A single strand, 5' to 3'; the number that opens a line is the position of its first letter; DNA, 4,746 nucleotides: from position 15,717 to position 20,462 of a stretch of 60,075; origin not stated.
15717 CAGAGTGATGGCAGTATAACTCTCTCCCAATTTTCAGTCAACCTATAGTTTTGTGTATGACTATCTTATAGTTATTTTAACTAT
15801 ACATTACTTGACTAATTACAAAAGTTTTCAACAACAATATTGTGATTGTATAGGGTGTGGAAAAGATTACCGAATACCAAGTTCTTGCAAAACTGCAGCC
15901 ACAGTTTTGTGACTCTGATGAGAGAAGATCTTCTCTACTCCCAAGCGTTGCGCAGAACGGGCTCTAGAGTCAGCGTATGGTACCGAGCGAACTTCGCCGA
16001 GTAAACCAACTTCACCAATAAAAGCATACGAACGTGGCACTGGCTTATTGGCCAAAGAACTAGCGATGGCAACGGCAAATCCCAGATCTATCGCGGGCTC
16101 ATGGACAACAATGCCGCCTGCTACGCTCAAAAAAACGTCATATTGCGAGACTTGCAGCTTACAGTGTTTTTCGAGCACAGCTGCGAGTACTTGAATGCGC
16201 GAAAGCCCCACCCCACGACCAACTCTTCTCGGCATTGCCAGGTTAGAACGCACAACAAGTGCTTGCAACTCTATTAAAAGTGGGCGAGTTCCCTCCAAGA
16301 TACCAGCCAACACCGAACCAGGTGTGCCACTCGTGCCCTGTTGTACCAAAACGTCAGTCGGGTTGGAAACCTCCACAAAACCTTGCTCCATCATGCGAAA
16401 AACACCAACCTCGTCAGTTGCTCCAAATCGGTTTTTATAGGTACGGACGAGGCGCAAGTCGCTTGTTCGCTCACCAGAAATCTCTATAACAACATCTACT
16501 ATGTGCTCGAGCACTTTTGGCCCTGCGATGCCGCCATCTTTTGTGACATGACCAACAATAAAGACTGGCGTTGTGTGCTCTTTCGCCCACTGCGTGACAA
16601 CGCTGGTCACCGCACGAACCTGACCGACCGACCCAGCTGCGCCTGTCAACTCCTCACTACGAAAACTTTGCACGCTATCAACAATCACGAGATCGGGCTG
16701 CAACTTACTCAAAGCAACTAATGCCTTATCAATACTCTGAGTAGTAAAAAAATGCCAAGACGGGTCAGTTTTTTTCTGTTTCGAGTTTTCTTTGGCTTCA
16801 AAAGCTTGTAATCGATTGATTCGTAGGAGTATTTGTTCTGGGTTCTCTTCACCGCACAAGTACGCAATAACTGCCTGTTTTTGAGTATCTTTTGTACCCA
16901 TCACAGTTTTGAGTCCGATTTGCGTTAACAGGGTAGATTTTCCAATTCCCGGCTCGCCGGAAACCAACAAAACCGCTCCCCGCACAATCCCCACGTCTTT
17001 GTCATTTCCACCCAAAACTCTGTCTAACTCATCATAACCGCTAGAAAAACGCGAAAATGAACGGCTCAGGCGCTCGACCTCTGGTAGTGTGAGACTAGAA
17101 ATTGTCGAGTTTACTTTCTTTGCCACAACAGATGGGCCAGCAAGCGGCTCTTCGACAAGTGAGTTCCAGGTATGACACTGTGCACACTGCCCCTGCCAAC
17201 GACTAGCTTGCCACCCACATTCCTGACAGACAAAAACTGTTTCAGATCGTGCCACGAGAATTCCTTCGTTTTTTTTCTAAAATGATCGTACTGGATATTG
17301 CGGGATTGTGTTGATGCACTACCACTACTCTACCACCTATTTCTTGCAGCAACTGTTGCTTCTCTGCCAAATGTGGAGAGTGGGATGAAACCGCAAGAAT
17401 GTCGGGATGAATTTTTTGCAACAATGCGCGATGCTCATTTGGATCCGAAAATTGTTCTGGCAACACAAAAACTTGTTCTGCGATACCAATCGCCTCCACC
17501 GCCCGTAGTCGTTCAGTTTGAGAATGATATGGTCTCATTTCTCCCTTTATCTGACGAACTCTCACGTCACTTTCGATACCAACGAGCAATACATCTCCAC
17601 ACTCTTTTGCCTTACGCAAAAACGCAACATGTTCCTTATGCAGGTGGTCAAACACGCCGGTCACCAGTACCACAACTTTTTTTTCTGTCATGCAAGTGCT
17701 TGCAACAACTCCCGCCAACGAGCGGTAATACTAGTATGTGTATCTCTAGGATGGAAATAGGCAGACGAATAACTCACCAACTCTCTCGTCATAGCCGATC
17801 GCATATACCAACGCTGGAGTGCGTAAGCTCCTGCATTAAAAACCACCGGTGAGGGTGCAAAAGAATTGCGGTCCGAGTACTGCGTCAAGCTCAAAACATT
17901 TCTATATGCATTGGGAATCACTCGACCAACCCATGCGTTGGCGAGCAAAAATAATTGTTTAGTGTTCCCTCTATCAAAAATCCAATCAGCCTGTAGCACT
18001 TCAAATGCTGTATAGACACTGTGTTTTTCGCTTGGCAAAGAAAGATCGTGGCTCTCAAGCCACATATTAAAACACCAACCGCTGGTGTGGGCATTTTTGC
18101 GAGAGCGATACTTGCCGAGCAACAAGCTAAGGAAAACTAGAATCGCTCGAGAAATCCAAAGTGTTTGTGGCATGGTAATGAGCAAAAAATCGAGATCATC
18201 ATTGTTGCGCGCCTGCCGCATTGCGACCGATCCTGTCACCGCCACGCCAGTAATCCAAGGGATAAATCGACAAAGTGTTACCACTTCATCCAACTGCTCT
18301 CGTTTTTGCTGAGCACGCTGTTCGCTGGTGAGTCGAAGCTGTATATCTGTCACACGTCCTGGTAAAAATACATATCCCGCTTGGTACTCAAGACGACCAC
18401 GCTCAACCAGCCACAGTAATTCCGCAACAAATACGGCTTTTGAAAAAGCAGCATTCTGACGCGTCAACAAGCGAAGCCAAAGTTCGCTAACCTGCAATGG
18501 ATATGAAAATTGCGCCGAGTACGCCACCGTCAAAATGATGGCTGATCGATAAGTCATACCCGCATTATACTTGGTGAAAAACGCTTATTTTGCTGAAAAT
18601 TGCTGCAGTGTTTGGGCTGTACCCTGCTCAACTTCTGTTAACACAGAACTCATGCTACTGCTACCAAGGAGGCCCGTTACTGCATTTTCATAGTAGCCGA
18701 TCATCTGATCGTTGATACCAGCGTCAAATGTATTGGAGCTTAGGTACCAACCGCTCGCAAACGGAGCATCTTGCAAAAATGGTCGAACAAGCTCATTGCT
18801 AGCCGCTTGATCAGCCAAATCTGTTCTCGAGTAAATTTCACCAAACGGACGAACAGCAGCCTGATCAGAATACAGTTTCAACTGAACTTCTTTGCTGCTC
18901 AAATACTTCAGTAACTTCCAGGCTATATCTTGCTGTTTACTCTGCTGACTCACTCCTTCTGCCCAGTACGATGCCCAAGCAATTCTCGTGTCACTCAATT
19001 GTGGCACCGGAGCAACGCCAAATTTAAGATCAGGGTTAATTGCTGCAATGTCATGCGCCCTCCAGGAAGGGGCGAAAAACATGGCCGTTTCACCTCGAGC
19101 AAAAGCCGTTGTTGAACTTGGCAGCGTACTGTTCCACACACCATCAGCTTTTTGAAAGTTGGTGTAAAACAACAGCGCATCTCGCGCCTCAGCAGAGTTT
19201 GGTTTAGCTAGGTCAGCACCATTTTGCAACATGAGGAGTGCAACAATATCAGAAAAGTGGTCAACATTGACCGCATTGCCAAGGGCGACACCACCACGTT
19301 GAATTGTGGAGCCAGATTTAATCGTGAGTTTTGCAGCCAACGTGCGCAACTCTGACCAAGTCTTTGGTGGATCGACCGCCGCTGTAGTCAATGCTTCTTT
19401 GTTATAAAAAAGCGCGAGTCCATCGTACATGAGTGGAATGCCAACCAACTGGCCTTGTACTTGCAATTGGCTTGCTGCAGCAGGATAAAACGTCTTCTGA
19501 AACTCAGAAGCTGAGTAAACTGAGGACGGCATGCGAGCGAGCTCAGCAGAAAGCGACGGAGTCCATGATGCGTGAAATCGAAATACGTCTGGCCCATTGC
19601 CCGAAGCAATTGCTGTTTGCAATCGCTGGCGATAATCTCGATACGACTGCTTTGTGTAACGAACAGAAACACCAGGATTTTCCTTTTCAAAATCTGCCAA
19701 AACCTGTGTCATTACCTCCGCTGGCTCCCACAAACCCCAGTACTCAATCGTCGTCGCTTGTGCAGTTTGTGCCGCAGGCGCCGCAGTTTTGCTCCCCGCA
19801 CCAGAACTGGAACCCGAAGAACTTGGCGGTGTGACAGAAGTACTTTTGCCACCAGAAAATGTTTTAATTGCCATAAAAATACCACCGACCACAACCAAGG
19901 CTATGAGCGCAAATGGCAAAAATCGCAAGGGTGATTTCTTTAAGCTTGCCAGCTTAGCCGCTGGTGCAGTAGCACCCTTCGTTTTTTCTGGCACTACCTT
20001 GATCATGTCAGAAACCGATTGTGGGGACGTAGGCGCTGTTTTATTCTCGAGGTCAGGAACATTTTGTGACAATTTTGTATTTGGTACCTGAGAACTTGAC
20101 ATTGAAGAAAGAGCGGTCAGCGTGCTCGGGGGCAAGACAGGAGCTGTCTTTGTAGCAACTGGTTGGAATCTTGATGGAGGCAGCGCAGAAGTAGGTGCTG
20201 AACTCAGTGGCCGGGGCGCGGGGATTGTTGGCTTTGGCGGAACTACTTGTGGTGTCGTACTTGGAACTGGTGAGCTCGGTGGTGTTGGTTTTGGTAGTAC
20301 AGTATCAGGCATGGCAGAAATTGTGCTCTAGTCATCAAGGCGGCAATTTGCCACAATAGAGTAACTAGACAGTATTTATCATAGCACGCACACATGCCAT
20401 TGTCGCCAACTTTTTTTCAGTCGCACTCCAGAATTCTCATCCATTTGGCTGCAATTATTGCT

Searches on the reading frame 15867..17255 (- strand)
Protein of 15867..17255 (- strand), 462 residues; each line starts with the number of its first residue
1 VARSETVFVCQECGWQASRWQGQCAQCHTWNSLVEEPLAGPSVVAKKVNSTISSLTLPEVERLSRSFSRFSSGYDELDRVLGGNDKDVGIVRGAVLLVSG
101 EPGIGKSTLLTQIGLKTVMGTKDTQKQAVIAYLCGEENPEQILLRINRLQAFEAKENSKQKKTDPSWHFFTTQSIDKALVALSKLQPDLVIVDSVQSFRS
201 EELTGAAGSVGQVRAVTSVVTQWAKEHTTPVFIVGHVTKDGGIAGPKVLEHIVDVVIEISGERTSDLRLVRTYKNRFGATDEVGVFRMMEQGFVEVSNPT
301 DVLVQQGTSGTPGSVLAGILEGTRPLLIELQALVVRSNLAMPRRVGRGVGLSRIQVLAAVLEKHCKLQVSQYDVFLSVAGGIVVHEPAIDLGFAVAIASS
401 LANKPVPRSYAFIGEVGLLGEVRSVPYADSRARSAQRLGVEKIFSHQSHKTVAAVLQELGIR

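Call 7: search_protein_families(library=pfam, proteins=[window:15867-17255:-], max_evalue=0.001)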
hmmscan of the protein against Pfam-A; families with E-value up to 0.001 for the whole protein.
window:15867-17255:- (462 aa): 7 families
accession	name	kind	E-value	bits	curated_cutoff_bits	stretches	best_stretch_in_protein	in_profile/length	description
PF13481.12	AAA_25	-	6e-12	46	27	1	90-241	30-194/195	AAA domain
PF18073.7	Zn_ribbon_LapB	-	1.5e-10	41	25.7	1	8-35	1-28/28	Rubredoxin metal binding domain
PF06745.19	ATPase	-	4.7e-09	36.4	26.6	1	73-272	4-199/231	KaiC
PF13541.12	ChlI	-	9.3e-07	29.2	27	1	352-444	25-116/121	Subunit ChlI of Mg-chelatase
PF13401.12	AAA_22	-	6.5e-05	23.7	27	1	94-202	6-100/130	AAA domain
PF03796.21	DnaB_C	-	9.3e-05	22.4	27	0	71-200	3-114/255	DnaB-like helicase C terminal domain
PF05362.19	Lon_C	-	0.00047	20.2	21.1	0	369-446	91-169/205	Lon protease (S16) C-terminal proteolytic domain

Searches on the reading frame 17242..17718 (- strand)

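Call 7: search_protein_families(library=pfam, proteins=[window:17242-17718:-], max_evalue=0.001)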
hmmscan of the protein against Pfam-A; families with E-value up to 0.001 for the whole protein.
window:17242-17718:- (158 aa): 1 family
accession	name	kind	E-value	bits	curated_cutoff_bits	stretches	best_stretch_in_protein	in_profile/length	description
PF01467.32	CTP_transf_like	-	5.2e-12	46.6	21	1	19-148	2-132/133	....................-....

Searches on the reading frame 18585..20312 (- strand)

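Call 7: search_protein_families(library=pfam, proteins=[window:18585-20312:-], max_evalue=0.001)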
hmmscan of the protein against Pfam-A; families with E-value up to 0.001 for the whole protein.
window:18585-20312:- (575 aa): 2 families
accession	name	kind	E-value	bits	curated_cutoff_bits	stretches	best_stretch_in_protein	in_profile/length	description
PF13416.11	SBP_bac_8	-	2.2e-37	129.8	27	1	204-486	2-258/279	Bacterial extracellular solute-binding protein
PF01547.30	SBP_bac_1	-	6.9e-36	125.2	26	1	200-477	9-306/307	Bacterial extracellular solute-binding protein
